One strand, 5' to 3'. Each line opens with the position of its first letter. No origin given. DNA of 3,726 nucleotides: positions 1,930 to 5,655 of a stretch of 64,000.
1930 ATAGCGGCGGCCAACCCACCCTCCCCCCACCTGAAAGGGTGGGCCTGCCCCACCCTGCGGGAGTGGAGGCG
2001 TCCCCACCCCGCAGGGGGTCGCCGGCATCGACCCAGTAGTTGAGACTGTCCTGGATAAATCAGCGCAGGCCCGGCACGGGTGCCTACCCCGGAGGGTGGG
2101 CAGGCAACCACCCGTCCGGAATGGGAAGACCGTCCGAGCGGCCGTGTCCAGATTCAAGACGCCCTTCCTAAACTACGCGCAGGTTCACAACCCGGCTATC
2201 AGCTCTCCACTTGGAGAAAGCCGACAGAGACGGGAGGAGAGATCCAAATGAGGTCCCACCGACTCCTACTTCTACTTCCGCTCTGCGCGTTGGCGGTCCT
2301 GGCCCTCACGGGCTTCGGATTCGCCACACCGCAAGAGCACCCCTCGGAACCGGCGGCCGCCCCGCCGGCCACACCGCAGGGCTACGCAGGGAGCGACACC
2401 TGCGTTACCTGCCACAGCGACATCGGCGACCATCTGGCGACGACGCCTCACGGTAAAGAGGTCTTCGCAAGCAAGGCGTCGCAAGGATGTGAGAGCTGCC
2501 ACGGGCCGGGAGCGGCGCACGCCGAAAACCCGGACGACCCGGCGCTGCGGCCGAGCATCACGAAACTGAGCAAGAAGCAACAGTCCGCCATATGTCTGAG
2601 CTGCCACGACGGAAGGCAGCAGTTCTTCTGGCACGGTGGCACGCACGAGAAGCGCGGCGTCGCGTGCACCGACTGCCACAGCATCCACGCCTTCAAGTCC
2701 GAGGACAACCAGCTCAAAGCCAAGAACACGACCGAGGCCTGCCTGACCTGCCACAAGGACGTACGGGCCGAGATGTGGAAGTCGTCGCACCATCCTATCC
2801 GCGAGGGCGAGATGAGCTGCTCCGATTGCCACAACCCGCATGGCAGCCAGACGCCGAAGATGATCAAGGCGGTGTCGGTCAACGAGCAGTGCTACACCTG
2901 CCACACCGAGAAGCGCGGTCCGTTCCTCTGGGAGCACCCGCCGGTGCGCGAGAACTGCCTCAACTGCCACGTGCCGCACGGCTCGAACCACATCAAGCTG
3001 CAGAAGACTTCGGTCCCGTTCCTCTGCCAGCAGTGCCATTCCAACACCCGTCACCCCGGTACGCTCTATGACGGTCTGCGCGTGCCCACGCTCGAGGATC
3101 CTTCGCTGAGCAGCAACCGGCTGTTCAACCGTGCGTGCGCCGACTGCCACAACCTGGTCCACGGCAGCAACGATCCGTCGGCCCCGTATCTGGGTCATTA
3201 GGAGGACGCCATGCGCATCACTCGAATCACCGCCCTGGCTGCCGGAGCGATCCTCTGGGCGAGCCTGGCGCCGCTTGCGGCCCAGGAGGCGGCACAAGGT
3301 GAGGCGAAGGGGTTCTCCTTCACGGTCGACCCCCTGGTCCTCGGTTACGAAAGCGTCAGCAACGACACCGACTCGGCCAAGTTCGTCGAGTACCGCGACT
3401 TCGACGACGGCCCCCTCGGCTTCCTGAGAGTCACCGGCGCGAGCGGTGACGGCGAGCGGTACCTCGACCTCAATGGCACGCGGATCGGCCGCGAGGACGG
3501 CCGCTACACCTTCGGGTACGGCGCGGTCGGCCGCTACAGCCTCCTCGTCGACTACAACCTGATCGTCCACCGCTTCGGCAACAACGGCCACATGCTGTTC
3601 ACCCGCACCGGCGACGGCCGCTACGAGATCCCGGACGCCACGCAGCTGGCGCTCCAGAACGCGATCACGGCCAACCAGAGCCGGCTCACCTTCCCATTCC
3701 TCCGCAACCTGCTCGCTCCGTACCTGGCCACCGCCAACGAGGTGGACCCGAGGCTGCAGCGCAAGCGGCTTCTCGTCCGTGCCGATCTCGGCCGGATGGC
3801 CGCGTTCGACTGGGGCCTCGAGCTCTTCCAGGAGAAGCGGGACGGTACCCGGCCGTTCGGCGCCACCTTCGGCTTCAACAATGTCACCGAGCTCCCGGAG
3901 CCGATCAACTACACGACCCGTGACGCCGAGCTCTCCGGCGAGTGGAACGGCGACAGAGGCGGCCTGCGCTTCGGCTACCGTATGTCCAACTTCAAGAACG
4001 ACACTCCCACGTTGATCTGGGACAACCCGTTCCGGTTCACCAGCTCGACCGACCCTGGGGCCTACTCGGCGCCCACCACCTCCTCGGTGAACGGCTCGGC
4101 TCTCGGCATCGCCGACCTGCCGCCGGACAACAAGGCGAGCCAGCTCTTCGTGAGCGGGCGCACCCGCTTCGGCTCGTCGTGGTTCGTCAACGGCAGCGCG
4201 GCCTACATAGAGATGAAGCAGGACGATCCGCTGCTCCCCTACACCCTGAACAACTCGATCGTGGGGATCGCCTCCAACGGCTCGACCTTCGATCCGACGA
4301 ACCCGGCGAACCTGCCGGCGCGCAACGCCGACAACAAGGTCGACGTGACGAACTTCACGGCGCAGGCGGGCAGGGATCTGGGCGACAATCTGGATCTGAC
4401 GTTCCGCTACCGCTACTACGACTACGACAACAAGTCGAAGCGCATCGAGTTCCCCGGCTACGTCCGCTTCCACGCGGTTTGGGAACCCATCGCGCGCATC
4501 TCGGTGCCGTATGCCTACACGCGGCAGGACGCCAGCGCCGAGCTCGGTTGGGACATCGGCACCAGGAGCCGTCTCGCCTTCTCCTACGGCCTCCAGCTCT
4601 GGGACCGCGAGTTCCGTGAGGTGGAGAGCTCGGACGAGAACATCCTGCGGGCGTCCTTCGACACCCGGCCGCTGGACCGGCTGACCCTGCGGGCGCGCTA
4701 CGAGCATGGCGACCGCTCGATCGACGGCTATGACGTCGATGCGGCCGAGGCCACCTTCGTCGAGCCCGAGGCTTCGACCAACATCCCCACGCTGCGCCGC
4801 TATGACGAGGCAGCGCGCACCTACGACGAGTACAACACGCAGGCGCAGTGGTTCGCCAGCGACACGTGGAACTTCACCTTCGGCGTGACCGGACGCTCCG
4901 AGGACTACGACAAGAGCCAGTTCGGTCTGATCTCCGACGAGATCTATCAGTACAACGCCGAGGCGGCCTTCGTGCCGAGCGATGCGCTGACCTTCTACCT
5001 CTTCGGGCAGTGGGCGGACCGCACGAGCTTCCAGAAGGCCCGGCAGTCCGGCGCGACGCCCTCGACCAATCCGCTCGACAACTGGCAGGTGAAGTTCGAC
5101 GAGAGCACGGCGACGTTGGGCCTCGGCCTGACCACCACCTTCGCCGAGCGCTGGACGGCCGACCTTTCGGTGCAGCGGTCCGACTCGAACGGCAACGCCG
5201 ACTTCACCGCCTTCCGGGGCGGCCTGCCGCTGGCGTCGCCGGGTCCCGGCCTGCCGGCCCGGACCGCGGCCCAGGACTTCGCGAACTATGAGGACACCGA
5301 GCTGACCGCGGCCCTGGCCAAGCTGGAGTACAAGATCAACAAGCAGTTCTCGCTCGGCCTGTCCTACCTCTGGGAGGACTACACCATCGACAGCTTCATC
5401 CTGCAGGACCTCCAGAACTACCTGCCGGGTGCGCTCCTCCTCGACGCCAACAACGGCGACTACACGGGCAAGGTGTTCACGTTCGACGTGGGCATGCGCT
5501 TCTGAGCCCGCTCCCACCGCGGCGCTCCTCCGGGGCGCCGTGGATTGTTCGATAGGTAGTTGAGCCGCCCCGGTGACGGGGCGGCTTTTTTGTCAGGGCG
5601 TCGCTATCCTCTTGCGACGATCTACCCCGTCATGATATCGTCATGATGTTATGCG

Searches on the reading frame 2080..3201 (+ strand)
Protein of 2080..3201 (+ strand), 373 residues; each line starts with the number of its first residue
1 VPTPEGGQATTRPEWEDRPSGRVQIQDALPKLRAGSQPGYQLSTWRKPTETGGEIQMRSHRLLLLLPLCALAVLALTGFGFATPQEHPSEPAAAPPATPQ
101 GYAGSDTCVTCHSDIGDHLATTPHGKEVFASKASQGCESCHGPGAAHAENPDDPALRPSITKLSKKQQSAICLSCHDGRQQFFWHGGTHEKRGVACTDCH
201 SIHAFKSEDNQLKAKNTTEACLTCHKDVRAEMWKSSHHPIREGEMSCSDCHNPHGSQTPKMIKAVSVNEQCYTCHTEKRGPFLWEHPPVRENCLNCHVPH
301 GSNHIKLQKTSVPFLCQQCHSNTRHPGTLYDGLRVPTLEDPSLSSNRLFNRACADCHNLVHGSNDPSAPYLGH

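Call 15: search_protein_families(library=pfam, proteins=[window:2080-3201:+], max_evalue=0.001)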
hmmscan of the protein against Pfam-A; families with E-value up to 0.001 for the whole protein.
window:2080-3201:+ (373 aa): 7 families
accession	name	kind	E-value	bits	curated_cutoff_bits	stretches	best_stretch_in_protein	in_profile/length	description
PF09699.15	Paired_CXXCH_1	-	1.6e-35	121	20.6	3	237-279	1-40/41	Doubled CXXCH motif (Paired_CXXCH_1)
PF14522.11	Cytochrome_C7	-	3.4e-14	52.8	24.8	2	242-297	10-66/67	Cytochrome c7 and related cytochrome c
PF14537.11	Cytochrom_c3_2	-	1.4e-12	48.4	25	1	188-276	1-79/79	Cytochrome c3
PF22678.1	Cytochrom_c_NrfB-like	-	2.4e-11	44.4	27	2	137-224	1-89/89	Cytochrome c-type protein NrfB-like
PF03264.19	Cytochrom_NNT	-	6.1e-06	26.5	24.1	1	208-274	26-94/174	NapC/NirT cytochrome c family, N-terminal region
PF13435.11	Cytochrome_C554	-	5e-05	24.6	20.8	0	104-142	47-84/84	Cytochrome c554 and c-prime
PF22113.1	Mtrc-MtrF_II-IV_dom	-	7.2e-05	22.8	30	0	106-146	121-168/176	Outer membrane cytochrome MtrC/MtrF-like, domains II/IV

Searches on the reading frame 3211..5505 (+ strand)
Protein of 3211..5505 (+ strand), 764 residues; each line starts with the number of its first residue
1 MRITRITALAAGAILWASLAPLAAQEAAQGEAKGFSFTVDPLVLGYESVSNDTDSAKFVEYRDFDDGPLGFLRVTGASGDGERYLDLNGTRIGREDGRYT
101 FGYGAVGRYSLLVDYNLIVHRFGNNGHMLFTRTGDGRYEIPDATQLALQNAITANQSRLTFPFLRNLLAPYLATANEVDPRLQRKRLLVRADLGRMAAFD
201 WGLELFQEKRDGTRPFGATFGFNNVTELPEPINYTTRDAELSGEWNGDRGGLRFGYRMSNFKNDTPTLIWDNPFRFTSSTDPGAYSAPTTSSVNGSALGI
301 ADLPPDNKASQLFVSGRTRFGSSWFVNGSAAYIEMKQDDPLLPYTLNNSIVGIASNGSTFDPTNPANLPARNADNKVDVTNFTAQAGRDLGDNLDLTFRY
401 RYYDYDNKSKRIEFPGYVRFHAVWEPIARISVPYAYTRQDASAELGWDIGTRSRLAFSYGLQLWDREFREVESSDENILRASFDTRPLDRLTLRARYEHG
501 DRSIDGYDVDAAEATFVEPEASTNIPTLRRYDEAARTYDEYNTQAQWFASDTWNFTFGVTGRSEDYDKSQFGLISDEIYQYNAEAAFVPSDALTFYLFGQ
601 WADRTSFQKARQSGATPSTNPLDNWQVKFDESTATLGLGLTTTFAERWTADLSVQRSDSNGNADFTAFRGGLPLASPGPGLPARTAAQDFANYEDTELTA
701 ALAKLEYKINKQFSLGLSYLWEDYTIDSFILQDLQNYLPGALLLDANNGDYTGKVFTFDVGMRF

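Call 15: search_protein_families(library=pfam, proteins=[window:3211-5505:+], max_evalue=0.001)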
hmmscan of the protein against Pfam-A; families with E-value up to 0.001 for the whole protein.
window:3211-5505:+ (764 aa): 2 families
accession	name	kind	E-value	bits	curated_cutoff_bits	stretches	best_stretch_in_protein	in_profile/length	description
PF11854.14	MtrB_PioB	-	8.3e-97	325.7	23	1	51-764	2-635/635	Putative outer membrane beta-barrel porin, MtrB/PioB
PF13505.12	OMP_b-brl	-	5.7e-05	23.8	28.7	0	553-671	58-170/175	Outer membrane protein beta-barrel domain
